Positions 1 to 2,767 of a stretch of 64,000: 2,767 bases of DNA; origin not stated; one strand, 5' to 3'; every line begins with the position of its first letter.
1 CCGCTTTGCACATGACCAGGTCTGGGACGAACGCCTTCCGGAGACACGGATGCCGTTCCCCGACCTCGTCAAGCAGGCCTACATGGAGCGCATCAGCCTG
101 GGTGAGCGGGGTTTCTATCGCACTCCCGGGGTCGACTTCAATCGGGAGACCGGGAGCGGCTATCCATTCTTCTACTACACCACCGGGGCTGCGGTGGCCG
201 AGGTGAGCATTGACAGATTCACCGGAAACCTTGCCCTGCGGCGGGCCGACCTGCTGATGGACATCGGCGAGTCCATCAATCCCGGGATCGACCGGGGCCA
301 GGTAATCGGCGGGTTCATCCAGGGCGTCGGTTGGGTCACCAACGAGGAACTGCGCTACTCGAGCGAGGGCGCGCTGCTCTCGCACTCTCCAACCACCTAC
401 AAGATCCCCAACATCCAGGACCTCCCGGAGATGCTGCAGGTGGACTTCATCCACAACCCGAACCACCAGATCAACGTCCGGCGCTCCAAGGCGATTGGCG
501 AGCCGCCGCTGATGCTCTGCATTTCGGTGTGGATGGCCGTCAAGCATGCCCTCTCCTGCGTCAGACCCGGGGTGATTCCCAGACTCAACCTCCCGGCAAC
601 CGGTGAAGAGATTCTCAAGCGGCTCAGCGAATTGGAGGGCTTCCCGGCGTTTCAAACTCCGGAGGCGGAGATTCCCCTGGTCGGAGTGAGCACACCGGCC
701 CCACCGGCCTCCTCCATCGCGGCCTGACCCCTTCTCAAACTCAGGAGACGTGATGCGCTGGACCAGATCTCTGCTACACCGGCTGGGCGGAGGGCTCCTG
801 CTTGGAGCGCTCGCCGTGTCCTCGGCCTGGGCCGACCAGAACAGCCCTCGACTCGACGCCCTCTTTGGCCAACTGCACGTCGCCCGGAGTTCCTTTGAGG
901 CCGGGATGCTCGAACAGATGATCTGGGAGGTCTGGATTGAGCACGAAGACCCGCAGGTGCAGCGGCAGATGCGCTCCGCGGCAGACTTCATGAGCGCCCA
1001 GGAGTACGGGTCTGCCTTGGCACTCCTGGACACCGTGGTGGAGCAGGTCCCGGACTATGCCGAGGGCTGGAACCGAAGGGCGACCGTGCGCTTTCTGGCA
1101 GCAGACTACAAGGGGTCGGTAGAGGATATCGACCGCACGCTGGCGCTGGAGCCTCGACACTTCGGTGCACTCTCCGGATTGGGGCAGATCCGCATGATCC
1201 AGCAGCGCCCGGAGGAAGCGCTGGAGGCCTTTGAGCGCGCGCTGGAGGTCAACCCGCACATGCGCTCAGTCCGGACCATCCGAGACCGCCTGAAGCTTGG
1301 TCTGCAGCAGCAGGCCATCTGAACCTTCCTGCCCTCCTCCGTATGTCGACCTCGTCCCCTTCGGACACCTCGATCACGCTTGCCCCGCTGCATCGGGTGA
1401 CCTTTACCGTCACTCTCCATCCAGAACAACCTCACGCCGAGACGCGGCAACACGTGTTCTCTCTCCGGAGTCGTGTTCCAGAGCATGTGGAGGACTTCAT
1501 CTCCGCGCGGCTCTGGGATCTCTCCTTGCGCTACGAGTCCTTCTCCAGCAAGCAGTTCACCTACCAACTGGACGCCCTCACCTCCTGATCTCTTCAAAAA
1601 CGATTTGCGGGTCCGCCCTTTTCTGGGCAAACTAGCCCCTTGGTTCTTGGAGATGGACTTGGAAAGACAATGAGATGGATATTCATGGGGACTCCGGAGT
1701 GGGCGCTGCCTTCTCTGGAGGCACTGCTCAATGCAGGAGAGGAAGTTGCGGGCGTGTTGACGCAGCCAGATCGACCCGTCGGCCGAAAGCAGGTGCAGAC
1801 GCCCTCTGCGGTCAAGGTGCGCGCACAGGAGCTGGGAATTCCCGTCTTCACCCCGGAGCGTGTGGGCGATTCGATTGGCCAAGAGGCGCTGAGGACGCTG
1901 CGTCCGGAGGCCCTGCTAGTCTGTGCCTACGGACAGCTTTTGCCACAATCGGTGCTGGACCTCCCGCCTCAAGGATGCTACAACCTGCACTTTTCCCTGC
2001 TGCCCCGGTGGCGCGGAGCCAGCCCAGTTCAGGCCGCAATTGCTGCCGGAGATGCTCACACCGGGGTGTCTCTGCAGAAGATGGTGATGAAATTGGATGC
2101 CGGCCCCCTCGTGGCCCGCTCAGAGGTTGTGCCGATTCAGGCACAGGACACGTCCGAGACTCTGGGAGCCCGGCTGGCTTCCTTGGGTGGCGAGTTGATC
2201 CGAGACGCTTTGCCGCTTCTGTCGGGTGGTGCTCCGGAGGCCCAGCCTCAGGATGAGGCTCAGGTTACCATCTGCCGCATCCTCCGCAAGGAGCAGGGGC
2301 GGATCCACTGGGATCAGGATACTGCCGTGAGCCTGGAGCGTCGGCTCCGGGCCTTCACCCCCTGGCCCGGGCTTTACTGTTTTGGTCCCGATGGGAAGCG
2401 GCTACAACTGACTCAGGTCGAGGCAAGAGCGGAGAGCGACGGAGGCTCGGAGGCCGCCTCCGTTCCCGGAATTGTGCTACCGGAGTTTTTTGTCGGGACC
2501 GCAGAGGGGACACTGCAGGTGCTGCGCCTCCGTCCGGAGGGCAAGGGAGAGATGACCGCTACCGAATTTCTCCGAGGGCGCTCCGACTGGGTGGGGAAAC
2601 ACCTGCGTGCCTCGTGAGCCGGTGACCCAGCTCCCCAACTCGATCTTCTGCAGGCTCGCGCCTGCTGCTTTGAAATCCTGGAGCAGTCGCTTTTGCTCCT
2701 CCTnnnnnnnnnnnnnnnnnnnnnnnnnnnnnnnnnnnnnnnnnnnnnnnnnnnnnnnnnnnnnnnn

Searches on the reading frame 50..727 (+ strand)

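Call 35: search_protein_families(library=pfam, proteins=[window:50-727:+], max_evalue=0.0001)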
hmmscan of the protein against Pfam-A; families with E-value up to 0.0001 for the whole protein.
window:50-727:+ (225 aa): 1 family
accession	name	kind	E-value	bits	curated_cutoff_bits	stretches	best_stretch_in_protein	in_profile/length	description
PF20256.3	MoCoBD_2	-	8.7e-41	140.7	27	1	2-126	162-283/283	Molybdopterin cofactor-binding domain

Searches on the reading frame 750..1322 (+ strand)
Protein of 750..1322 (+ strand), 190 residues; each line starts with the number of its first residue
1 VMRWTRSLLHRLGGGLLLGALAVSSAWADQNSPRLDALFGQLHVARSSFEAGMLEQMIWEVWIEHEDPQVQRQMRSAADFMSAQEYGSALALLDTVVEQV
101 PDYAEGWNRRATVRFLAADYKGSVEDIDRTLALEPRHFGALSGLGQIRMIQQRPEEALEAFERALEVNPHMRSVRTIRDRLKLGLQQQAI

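Call 35: search_protein_families(library=pfam, proteins=[window:750-1322:+], max_evalue=0.0001)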
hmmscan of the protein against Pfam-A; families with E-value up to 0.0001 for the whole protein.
window:750-1322:+ (190 aa): 9 families
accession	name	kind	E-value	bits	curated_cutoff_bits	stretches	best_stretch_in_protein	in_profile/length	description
PF07719.23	TPR_2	-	3.2e-12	46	27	1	140-170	3-33/34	Tetratricopeptide repeat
PF00515.34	TPR_1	-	1.2e-11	44.3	27.8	1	140-170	3-33/34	Tetratricopeptide repeat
PF13432.12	TPR_16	-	7.3e-10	39.5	32.7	1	119-166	12-59/65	Tetratricopeptide repeat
PF13428.12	TPR_14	-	6.4e-08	33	23.5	0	143-172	6-35/44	Tetratricopeptide repeat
PF13371.12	TPR_9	-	2.9e-07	30.8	35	1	125-181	16-72/73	Tetratricopeptide repeat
PF14559.12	TPR_19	-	3.8e-06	27.6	25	0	119-170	6-57/68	Tetratricopeptide repeat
PF23914.1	TPR_CcmH_CycH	-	4.9e-06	26.9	42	0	144-175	56-87/158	Cytochrome c-type biogenesis protein H TPR domain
PF13414.12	TPR_11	-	9.9e-06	25.6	26.8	0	145-169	1-25/42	TPR repeat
PF13424.12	TPR_12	-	1.7e-05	25.4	30.1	0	140-167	5-32/77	Tetratricopeptide repeat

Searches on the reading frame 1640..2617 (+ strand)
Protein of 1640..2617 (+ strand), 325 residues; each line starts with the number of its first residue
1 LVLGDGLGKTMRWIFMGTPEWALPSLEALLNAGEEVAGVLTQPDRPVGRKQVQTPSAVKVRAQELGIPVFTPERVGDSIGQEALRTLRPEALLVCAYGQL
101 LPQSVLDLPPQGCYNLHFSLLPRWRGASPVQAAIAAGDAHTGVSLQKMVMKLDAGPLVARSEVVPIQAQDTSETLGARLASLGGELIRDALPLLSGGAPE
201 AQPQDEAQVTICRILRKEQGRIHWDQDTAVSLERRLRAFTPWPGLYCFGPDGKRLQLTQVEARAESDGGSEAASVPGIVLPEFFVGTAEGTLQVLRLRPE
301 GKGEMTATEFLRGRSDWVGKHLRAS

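Call 35: search_protein_families(library=pfam, proteins=[window:1640-2617:+], max_evalue=0.0001)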
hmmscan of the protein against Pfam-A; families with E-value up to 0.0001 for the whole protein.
window:1640-2617:+ (325 aa): 2 families
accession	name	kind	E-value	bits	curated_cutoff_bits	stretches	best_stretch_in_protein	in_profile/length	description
PF00551.24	Formyl_trans_N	-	5.1e-33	114.8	26.1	1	12-190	2-180/181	Formyl transferase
PF02911.23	Formyl_trans_C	-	1.5e-18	67.2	21.1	1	215-314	2-99/100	Formyl transferase, C-terminal domain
